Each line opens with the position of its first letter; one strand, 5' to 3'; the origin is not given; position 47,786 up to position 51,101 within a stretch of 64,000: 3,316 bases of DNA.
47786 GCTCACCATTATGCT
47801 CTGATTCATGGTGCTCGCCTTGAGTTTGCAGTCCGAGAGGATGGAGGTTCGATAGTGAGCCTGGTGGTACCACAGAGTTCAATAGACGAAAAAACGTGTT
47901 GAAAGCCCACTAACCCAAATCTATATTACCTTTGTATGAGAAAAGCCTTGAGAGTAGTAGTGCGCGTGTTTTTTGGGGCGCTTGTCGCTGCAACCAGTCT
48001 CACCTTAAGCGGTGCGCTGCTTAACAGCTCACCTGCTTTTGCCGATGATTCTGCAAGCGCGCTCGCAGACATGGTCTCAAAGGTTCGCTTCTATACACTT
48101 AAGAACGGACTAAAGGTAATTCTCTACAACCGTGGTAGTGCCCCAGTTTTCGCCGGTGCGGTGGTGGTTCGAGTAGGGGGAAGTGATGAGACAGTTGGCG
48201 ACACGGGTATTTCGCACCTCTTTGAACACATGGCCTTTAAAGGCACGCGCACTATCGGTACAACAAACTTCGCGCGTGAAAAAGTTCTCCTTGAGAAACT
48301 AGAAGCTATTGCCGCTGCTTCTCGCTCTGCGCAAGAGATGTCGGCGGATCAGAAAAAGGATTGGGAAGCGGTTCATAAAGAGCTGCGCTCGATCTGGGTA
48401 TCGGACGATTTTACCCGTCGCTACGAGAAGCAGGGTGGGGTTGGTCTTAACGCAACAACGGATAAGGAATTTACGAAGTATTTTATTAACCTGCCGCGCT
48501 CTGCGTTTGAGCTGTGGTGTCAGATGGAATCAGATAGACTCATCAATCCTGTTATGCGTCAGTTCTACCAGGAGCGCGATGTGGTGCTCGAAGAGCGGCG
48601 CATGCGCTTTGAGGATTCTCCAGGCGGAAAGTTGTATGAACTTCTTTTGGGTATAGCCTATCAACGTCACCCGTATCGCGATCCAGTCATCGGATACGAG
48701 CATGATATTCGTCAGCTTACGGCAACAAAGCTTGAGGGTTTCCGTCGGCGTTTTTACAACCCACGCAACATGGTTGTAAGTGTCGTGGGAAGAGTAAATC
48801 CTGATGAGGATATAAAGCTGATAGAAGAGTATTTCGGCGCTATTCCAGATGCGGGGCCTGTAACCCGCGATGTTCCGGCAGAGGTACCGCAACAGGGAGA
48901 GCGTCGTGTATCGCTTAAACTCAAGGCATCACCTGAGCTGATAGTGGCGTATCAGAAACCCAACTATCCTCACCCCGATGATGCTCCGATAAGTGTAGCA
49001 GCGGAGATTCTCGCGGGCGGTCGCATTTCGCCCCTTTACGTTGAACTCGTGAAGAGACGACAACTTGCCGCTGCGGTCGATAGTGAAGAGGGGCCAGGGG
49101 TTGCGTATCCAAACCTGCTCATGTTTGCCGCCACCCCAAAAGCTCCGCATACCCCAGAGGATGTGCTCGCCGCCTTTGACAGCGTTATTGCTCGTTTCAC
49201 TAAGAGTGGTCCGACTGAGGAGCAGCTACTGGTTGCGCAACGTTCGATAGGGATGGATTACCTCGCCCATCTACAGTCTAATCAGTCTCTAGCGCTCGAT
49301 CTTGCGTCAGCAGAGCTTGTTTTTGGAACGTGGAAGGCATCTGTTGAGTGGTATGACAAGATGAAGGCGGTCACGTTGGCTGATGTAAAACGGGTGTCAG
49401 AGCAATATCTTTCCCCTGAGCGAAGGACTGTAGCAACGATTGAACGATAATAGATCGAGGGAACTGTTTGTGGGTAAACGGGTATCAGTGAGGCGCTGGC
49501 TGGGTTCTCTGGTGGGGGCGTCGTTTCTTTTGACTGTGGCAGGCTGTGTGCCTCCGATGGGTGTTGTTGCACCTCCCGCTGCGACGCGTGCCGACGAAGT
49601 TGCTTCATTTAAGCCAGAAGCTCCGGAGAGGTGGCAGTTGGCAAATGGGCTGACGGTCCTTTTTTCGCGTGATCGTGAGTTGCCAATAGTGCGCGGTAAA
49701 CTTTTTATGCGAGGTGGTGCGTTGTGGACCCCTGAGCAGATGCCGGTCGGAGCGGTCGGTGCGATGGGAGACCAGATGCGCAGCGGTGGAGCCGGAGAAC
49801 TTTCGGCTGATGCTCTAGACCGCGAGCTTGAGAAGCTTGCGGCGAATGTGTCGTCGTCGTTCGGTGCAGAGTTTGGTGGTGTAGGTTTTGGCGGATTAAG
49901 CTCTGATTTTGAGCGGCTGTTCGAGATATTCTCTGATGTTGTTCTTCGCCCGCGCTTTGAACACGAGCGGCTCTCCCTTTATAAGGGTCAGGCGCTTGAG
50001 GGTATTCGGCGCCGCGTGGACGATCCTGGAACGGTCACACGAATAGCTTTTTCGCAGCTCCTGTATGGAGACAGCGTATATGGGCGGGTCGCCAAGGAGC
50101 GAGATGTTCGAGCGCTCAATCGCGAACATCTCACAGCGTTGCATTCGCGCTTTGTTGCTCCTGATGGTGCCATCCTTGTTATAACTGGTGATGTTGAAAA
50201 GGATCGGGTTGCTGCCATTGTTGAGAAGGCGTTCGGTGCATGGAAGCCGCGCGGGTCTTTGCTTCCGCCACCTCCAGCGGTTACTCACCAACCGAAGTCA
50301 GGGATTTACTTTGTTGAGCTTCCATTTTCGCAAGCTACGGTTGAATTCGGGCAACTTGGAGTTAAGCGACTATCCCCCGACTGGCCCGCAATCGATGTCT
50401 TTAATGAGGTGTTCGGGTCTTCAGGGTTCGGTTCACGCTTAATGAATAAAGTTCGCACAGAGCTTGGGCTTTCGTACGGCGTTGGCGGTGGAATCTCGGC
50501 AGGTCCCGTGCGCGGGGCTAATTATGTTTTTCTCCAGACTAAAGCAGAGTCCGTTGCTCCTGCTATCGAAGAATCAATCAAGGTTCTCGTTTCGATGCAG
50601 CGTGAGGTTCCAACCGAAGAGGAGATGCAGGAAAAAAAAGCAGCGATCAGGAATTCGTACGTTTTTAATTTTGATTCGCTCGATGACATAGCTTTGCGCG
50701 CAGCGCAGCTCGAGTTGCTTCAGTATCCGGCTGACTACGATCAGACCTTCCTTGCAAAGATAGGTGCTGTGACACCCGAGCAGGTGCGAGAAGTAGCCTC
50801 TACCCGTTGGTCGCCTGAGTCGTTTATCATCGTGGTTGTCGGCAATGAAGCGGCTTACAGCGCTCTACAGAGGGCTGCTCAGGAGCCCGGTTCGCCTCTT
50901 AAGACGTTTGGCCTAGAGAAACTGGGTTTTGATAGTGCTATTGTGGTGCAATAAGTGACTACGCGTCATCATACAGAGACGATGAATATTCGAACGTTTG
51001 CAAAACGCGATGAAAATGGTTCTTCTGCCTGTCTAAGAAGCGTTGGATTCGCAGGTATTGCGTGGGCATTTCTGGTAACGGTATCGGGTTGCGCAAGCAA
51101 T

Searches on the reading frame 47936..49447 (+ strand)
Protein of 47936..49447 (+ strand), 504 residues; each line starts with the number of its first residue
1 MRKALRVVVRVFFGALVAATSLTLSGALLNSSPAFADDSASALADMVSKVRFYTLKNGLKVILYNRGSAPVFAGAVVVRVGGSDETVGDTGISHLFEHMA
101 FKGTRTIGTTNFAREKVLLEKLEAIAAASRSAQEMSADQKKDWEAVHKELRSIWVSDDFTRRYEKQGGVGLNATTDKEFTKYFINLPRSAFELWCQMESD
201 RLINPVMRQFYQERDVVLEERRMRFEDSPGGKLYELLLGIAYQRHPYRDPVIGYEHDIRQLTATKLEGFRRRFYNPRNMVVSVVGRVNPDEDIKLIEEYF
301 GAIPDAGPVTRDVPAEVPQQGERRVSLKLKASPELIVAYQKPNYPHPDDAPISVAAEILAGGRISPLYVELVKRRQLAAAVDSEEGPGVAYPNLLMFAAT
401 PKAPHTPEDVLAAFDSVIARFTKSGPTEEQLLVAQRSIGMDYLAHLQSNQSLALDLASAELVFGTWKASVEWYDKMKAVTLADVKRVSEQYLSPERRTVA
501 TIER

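Call 58: search_protein_families(library=pfam, proteins=[window:47936-49447:+], max_evalue=1e-8)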
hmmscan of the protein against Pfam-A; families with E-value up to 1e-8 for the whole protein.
window:47936-49447:+ (504 aa): 2 families
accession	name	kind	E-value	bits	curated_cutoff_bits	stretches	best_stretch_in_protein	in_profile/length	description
PF05193.26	Peptidase_M16_C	-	9.6e-29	101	23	1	261-436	2-179/181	Peptidase M16 inactive domain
PF00675.25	Peptidase_M16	-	9.7e-14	51.9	22.3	0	61-114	2-55/149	Insulinase (Peptidase family M16)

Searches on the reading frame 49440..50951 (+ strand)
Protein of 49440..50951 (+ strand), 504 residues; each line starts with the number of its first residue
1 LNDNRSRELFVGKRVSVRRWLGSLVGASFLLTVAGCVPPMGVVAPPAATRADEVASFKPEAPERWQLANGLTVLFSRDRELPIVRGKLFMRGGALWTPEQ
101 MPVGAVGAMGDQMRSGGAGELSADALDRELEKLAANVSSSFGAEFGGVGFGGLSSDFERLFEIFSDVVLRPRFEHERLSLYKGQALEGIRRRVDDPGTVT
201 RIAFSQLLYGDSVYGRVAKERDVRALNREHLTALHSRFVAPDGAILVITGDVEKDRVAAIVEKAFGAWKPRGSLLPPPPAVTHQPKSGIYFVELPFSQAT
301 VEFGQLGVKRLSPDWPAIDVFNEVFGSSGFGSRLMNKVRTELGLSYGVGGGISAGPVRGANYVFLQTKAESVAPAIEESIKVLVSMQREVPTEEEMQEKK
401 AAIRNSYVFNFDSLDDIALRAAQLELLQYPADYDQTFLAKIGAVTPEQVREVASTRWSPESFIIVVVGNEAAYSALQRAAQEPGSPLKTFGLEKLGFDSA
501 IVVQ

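Call 58: search_protein_families(library=pfam, proteins=[window:49440-50951:+], max_evalue=1e-8)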
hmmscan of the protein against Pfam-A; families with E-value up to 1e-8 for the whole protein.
window:49440-50951:+ (504 aa): 1 family
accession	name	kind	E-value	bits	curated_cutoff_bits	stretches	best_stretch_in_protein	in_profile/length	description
PF05193.26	Peptidase_M16_C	-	1.8e-29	103.4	23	1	226-402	2-180/181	Peptidase M16 inactive domain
